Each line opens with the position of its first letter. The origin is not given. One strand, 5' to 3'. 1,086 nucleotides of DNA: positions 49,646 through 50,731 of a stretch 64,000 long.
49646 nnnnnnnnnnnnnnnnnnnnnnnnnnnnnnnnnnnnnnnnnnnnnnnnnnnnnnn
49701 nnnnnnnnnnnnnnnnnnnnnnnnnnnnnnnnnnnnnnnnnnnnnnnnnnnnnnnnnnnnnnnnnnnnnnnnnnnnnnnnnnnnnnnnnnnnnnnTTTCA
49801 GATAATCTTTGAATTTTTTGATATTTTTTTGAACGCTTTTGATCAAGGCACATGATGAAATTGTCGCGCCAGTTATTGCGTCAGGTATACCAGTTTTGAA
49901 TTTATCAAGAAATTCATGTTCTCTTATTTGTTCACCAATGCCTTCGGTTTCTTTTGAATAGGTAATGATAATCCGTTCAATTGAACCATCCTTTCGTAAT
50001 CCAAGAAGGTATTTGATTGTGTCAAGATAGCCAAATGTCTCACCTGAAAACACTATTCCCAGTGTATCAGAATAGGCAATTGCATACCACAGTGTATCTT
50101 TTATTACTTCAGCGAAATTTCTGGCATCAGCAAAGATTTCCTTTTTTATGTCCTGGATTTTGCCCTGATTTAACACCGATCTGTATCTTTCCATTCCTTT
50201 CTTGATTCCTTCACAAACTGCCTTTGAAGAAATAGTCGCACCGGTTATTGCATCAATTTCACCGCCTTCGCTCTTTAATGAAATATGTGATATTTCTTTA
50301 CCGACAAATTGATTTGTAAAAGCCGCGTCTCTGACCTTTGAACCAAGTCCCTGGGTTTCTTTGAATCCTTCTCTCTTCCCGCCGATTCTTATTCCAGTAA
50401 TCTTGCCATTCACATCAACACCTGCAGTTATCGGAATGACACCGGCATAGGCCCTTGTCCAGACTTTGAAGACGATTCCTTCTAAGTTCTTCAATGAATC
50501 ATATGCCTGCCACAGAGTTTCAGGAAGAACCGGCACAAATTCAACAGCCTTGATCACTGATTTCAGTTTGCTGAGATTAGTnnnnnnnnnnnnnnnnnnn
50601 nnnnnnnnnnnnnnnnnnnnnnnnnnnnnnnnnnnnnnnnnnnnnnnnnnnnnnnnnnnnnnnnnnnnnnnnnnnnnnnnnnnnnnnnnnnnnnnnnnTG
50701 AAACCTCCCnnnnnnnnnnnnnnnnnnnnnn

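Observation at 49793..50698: RnfG with an internal tandem duplication giving two covalent FMN sites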

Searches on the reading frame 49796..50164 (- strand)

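Call 66: search_protein_families(library=ncbifam, proteins=[window:49796-50164:-], max_evalue=0.01)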
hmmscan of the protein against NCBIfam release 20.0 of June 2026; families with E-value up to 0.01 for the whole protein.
seq(123 aa): 5 families
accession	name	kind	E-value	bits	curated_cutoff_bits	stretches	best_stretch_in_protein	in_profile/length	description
NF045876.1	RnfG_DVU2794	exception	9.1e-11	41.6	205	1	5-120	52-181/190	RnfABCDGE type electron transport complex subunit G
TIGR01947.1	rnfG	subfamily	1.3e-10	41.7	102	1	13-119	60-186/187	RnfABCDGE type electron transport complex subunit G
NF041840.1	rnfG_Methano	equivalog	1.3e-07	31.4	230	1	33-120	86-186/189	Rnf electron transport complex subunit RnfG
NF002519.0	PRK01908.1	equivalog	0.0001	22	178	0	45-81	100-136/209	electron transport complex subunit RsxG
NF003753.0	PRK05346.2-4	equivalog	0.0003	20.2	329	0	95-123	216-244/249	Na(+)-translocating NADH-quinone reductase subunit C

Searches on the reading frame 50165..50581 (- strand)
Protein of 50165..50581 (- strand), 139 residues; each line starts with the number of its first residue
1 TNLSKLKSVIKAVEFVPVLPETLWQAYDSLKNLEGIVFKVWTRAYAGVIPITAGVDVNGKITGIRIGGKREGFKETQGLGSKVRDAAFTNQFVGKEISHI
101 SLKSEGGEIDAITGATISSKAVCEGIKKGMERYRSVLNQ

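Call 66: search_protein_families(library=ncbifam, proteins=[window:50165-50581:-], max_evalue=0.01)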
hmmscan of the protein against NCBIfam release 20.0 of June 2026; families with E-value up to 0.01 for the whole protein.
seq(139 aa): 10 families
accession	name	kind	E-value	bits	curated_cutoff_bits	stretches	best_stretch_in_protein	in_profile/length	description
NF045876.1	RnfG_DVU2794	exception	9.1e-23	80.7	205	1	32-136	81-182/190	RnfABCDGE type electron transport complex subunit G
NF041840.1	rnfG_Methano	equivalog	4.6e-22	78.5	230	1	24-132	78-183/189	Rnf electron transport complex subunit RnfG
TIGR01947.1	rnfG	subfamily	4.6e-19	69.2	102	1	28-132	76-184/187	RnfABCDGE type electron transport complex subunit G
NF002519.0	PRK01908.1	equivalog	9.6e-12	45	178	1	44-131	100-190/209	electron transport complex subunit RsxG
TIGR01938.1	nqrC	equivalog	1.2e-06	28.3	144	1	75-138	173-250/251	NADH:ubiquinone reductase (Na(+)-transporting) subunit C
NF003750.0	PRK05346.2-1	equivalog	1.3e-05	24.8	352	1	74-137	148-222/225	Na(+)-translocating NADH-quinone reductase subunit C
NF003753.0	PRK05346.2-4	equivalog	1.3e-05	24.7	329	1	75-138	164-244/249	Na(+)-translocating NADH-quinone reductase subunit C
NF003749.0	PRK05346.1-5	equivalog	0.00053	19.4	255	1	74-124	175-236/261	Na(+)-translocating NADH-quinone reductase subunit C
NF003755.0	PRK05346.2-6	equivalog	0.002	17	563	0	70-101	203-234/310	Na(+)-translocating NADH-quinone reductase subunit C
NF003746.0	PRK05346.1-1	equivalog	0.0056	15.8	337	0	72-99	174-201/264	Na(+)-translocating NADH-quinone reductase subunit C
